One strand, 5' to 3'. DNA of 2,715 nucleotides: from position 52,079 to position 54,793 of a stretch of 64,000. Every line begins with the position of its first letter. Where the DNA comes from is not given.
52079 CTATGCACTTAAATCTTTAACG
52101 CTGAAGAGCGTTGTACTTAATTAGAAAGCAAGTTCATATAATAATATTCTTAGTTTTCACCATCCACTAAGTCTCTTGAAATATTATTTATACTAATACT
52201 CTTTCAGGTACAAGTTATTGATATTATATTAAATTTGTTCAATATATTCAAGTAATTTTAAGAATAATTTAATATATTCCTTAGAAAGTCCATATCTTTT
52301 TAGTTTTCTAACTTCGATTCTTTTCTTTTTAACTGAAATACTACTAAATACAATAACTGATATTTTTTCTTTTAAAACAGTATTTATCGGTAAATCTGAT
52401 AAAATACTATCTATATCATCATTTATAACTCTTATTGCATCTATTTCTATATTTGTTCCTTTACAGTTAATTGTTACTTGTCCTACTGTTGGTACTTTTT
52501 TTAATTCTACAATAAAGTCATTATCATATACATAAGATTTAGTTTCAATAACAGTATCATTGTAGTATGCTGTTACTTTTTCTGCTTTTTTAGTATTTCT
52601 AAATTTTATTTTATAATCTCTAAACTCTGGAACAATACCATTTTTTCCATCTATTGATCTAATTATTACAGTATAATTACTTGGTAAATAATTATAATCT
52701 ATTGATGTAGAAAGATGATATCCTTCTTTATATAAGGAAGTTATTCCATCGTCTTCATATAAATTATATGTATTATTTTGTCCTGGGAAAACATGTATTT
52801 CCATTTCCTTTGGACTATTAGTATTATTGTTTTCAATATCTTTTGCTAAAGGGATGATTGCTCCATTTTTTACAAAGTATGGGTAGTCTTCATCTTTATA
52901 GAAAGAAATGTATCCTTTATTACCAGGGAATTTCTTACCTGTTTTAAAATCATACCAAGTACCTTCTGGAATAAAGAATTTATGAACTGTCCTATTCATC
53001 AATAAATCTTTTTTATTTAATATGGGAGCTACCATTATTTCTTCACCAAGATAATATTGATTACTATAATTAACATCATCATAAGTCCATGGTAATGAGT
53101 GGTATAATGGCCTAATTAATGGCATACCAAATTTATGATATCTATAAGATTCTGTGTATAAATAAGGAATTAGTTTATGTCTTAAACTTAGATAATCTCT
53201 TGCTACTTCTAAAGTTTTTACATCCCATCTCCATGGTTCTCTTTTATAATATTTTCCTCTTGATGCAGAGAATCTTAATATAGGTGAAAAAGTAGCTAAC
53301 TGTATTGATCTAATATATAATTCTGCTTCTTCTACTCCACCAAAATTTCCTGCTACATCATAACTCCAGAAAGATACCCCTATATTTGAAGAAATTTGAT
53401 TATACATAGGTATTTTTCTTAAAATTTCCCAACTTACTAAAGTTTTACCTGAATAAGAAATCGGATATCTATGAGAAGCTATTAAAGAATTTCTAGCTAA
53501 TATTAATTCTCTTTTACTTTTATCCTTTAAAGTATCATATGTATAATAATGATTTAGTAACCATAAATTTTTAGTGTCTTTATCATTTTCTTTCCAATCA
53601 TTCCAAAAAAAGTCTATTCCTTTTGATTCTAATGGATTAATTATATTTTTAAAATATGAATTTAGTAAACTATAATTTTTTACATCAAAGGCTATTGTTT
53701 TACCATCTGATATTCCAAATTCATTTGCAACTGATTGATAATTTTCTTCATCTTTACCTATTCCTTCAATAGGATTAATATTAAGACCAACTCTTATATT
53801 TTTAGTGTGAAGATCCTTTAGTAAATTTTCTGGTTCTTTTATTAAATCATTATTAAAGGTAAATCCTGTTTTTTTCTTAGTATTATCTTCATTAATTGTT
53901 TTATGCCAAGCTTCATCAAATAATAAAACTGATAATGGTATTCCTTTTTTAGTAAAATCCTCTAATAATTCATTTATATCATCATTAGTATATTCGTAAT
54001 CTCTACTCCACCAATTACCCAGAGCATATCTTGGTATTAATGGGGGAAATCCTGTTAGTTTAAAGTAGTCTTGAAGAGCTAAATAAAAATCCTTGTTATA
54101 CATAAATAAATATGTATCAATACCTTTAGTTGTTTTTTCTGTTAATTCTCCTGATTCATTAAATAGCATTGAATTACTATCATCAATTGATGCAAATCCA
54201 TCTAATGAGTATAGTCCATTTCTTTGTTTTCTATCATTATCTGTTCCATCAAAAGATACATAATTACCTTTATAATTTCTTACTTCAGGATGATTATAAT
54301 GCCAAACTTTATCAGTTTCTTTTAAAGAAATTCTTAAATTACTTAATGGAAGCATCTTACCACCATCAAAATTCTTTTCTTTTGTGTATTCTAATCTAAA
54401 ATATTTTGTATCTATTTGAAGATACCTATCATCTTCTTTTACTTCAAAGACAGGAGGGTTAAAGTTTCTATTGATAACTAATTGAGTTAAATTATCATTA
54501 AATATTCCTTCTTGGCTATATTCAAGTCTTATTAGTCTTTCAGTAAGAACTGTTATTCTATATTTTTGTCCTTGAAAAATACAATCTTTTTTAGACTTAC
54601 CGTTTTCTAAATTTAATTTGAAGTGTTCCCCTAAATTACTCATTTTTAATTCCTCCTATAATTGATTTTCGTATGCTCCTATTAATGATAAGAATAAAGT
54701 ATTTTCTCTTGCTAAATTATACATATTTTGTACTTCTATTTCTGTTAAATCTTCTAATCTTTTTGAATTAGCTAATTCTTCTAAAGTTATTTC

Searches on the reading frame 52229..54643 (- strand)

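Call 32: search_protein_families(library=pfam, proteins=[window:52229-54643:-], max_evalue=0.00001)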
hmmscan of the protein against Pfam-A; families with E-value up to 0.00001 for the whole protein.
window:52229-54643:- (804 aa): 3 families
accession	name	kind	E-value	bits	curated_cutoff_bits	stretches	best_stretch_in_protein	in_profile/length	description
PF01055.32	Glyco_hydro_31_2nd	-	4.9e-49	167.9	23.5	1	200-497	1-327/328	Glycosyl hydrolases family 31 TIM-barrel domain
PF21365.3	Glyco_hydro_31_3rd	-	1.6e-16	60.9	24.4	1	506-597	1-87/87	Glycosyl hydrolase family 31 C-terminal domain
PF17137.9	DUF5110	-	4.4e-10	39.9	27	1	613-683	1-70/71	Domain of unknown function (DUF5110)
